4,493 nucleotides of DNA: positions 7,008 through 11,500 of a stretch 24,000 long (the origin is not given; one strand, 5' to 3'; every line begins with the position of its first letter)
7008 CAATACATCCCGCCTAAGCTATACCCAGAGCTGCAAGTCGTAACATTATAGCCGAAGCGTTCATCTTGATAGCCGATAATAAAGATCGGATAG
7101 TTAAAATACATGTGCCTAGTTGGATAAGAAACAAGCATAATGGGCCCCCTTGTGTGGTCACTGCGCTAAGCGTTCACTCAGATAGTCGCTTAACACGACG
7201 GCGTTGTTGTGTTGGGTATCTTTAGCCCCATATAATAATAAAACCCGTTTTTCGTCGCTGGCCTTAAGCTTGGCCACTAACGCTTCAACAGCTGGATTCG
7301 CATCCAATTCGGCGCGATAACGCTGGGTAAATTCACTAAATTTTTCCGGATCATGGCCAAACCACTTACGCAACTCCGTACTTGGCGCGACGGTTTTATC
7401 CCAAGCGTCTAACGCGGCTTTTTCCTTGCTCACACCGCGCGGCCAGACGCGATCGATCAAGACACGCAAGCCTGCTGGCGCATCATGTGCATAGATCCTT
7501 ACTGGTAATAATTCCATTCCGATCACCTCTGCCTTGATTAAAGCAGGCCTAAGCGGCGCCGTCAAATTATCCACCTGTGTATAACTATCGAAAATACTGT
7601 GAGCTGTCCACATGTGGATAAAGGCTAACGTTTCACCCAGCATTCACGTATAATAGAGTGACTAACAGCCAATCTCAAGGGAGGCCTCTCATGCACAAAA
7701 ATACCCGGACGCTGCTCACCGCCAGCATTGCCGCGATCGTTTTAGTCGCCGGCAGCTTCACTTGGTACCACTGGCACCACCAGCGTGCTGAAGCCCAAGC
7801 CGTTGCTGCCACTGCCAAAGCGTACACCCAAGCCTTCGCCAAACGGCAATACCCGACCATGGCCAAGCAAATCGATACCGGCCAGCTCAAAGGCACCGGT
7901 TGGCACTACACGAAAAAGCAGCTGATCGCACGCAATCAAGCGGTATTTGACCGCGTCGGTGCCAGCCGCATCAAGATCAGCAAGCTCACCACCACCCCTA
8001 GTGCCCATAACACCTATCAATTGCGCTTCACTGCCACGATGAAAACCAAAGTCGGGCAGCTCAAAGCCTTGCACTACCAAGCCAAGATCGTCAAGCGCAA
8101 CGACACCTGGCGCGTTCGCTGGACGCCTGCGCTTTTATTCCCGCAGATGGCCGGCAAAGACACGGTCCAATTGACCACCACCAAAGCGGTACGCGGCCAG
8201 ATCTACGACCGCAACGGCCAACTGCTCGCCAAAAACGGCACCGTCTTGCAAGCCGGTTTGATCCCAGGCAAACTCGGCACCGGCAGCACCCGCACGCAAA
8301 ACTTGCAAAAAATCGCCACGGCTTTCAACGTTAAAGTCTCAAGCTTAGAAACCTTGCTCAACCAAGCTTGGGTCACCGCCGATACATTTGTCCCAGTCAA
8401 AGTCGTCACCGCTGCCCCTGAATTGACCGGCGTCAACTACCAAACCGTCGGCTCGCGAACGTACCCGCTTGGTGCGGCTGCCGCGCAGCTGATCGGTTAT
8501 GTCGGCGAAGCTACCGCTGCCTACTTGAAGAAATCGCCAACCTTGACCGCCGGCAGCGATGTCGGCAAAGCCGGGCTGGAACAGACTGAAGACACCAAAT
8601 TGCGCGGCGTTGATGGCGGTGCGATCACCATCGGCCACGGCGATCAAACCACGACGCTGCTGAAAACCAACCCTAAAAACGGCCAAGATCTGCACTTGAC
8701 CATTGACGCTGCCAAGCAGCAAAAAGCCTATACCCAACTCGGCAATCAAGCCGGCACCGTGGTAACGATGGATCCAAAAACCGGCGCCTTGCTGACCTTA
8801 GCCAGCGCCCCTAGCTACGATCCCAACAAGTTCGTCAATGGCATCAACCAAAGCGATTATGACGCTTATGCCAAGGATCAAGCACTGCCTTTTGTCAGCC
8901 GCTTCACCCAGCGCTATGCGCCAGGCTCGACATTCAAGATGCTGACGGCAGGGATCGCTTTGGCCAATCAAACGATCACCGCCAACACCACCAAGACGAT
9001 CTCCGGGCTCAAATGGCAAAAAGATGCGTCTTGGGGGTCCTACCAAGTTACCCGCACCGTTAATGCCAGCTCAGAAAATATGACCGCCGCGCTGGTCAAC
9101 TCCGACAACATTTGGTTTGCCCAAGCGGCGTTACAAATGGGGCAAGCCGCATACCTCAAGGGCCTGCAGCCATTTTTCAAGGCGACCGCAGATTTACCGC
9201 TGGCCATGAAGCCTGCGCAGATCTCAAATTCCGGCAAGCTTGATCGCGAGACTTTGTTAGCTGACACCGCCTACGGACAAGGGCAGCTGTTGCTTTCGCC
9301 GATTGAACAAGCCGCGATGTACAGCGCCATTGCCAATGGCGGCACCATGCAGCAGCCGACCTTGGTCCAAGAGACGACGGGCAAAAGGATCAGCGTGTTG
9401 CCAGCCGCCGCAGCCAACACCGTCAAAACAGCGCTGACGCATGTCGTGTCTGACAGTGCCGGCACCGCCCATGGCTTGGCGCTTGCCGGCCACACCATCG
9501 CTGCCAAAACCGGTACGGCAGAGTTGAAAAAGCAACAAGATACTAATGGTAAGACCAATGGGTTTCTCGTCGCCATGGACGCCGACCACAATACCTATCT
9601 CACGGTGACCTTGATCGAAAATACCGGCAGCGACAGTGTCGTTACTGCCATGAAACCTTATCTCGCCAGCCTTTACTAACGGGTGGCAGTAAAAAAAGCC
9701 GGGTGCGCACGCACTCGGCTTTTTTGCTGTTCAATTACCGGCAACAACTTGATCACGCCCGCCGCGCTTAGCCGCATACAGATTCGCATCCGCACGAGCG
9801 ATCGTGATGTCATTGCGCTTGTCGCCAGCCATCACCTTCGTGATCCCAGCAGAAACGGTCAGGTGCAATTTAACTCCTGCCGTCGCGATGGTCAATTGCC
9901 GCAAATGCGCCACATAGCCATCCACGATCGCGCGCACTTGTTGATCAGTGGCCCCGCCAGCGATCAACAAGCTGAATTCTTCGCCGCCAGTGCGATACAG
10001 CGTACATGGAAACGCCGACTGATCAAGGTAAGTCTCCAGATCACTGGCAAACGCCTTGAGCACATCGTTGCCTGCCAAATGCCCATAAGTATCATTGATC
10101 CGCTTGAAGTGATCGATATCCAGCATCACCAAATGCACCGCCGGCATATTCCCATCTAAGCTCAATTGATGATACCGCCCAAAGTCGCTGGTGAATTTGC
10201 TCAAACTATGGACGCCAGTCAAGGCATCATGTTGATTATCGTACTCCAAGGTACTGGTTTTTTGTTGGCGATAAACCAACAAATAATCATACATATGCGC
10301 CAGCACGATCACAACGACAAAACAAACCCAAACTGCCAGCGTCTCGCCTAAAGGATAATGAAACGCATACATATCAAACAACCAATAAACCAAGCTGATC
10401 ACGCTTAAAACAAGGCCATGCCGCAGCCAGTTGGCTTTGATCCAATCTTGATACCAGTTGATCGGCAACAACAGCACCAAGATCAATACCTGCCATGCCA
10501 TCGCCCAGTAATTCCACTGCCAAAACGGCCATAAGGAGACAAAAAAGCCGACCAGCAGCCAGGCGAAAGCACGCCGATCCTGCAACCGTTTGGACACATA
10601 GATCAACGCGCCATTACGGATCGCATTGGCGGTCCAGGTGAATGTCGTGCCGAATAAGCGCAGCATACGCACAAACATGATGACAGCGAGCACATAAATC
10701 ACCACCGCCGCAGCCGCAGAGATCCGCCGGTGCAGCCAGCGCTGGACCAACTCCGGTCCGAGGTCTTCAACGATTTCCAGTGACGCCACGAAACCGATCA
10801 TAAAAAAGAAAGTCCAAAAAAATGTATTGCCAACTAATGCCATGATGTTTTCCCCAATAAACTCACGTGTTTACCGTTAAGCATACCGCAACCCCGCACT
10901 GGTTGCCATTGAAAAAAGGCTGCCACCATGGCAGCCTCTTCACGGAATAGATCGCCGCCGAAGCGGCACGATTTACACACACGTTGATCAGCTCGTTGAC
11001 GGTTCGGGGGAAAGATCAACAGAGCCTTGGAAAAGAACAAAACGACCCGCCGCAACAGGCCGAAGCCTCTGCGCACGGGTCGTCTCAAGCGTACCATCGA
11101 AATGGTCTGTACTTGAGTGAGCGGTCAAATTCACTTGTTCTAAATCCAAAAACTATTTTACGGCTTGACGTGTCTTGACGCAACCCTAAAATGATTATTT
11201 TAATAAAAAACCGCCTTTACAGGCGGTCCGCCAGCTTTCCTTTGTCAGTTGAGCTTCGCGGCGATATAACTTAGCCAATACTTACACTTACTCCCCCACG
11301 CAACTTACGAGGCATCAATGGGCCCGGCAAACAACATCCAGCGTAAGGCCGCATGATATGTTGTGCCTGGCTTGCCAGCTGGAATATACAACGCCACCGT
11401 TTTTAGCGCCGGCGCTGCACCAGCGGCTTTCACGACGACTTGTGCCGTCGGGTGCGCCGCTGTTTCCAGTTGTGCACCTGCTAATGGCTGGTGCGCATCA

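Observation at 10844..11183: ~300 nt structured leader (or independent sRNA) with three UUCG hairpins and two intrinsic terminators upstream of a diguanylate cyclase gene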

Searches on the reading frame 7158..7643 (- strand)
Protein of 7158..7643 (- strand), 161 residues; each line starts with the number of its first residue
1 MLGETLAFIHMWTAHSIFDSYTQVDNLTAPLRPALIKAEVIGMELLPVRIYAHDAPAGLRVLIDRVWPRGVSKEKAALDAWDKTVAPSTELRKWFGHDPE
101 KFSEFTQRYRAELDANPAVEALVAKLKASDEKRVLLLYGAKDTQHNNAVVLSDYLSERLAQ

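Call 8: search_protein_families(library=pfam, proteins=[window:7158-7643:-])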
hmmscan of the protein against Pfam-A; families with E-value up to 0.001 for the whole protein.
window:7158-7643:- (161 aa): 3 families
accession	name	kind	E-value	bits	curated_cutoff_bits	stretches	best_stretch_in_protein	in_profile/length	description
PF22752.1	DUF488-N3i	-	3.1e-33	115.5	27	1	49-160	6-116/131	Inactive DUF488-N3 subclade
PF04343.18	DUF488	-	1.9e-30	106.4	22.2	1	49-155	4-121/121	Domain of unknown function DUF488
PF22751.1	DUF488-N3a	-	7.3e-20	71.9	27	1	57-158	14-117/118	Active DUF488-N3 subclade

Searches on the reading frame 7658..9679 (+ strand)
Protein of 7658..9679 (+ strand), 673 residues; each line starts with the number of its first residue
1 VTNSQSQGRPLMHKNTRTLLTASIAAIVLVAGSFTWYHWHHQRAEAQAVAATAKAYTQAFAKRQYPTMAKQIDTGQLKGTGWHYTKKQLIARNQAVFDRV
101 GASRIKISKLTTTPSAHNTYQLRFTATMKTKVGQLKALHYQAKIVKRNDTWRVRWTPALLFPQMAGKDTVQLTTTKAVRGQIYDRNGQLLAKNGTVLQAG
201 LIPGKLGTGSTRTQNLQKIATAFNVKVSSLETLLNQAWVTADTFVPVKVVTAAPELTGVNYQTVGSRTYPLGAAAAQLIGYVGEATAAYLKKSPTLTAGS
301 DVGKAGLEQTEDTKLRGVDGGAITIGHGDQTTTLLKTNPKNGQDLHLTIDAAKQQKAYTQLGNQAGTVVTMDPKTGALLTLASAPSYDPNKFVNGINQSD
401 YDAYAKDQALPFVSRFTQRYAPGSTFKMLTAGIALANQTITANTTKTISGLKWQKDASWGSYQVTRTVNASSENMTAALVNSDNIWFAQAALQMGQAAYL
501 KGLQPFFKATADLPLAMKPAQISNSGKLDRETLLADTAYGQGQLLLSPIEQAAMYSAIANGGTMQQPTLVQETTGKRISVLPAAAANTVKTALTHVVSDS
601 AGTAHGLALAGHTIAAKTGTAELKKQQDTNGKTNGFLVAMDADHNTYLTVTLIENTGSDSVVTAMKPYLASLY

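Call 8: search_protein_families(library=pfam, proteins=[window:7658-9679:+])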
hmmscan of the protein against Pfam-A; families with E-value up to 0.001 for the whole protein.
window:7658-9679:+ (673 aa): 3 families
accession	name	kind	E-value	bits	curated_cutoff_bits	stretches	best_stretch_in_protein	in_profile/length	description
PF00905.27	Transpeptidase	-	1.7e-55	188.8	22.1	1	366-657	1-282/299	Penicillin binding protein transpeptidase domain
PF03717.20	PBP_dimer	-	8.1e-25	88.7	24.4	1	175-323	2-166/180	Penicillin-binding Protein dimerisation domain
PF05223.17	MecA_N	-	3.9e-21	75.9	22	1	51-167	4-116/117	NTF2-like N-terminal transpeptidase domain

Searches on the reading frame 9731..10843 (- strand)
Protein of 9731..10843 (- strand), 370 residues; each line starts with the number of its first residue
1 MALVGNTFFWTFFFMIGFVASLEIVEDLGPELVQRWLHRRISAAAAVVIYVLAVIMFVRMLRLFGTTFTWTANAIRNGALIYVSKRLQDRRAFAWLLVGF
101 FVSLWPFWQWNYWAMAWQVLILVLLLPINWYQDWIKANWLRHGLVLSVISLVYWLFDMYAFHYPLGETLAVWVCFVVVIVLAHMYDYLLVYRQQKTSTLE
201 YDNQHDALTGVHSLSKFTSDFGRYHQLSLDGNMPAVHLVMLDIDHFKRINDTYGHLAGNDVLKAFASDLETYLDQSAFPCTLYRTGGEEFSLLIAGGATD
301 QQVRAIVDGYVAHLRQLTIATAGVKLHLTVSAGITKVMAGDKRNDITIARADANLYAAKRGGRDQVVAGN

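Call 8: search_protein_families(library=pfam, proteins=[window:9731-10843:-])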
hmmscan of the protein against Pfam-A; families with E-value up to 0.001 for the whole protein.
window:9731-10843:- (370 aa): 1 family
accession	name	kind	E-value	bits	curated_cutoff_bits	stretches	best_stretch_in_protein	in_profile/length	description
PF00990.26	GGDEF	-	4.6e-27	95.2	23.8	1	204-365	2-161/161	Diguanylate cyclase, GGDEF domain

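Call 34: find_encoding_contigs(protein=window:9731-10843:-, flank=1500, max_places=6)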
Protein window:9731-10843:- (370 aa): 1 contig read that carries it; 1 place shown.
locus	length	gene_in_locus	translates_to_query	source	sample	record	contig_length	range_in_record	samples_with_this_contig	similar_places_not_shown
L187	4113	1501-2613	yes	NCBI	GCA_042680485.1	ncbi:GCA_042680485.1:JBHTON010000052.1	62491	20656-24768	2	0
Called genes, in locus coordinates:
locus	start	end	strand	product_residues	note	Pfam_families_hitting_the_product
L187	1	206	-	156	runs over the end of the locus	-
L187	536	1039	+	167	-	-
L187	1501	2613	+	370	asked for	PF00990:GGDEF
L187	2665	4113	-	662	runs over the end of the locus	PF05223:MecA_N, PF03717:PBP_dimer, PF00905:Transpeptidase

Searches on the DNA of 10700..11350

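Call 4: search_rna_families(source=window, start=10700, end=11350, threshold=evalue, max_evalue=10, show_alignments=3)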
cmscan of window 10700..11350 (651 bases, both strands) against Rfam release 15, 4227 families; matches with E-value up to 10: 4.
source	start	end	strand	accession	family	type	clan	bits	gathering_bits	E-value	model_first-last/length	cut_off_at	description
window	10912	10947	-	RF01388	isrD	Gene; sRNA;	-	18.7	37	0.43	1-51/51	no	isrD Hfq binding RNA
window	10839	10882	+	RF00289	SNORND104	Gene; snRNA; snoRNA; CD-box;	CL00077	15.1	40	0.96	1-70/70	no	Small nucleolar RNA SNORD104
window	11182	11234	+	RF03151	cyano-S1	Cis-reg; leader;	-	14.7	39.9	8.8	1-81/81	no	Cyanobacterial ribosomal protein S1 leader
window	10913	10939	-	RF00489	ctRNA_p42d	Gene; antisense;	-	14.2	50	6.8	1-46/46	no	ctRNA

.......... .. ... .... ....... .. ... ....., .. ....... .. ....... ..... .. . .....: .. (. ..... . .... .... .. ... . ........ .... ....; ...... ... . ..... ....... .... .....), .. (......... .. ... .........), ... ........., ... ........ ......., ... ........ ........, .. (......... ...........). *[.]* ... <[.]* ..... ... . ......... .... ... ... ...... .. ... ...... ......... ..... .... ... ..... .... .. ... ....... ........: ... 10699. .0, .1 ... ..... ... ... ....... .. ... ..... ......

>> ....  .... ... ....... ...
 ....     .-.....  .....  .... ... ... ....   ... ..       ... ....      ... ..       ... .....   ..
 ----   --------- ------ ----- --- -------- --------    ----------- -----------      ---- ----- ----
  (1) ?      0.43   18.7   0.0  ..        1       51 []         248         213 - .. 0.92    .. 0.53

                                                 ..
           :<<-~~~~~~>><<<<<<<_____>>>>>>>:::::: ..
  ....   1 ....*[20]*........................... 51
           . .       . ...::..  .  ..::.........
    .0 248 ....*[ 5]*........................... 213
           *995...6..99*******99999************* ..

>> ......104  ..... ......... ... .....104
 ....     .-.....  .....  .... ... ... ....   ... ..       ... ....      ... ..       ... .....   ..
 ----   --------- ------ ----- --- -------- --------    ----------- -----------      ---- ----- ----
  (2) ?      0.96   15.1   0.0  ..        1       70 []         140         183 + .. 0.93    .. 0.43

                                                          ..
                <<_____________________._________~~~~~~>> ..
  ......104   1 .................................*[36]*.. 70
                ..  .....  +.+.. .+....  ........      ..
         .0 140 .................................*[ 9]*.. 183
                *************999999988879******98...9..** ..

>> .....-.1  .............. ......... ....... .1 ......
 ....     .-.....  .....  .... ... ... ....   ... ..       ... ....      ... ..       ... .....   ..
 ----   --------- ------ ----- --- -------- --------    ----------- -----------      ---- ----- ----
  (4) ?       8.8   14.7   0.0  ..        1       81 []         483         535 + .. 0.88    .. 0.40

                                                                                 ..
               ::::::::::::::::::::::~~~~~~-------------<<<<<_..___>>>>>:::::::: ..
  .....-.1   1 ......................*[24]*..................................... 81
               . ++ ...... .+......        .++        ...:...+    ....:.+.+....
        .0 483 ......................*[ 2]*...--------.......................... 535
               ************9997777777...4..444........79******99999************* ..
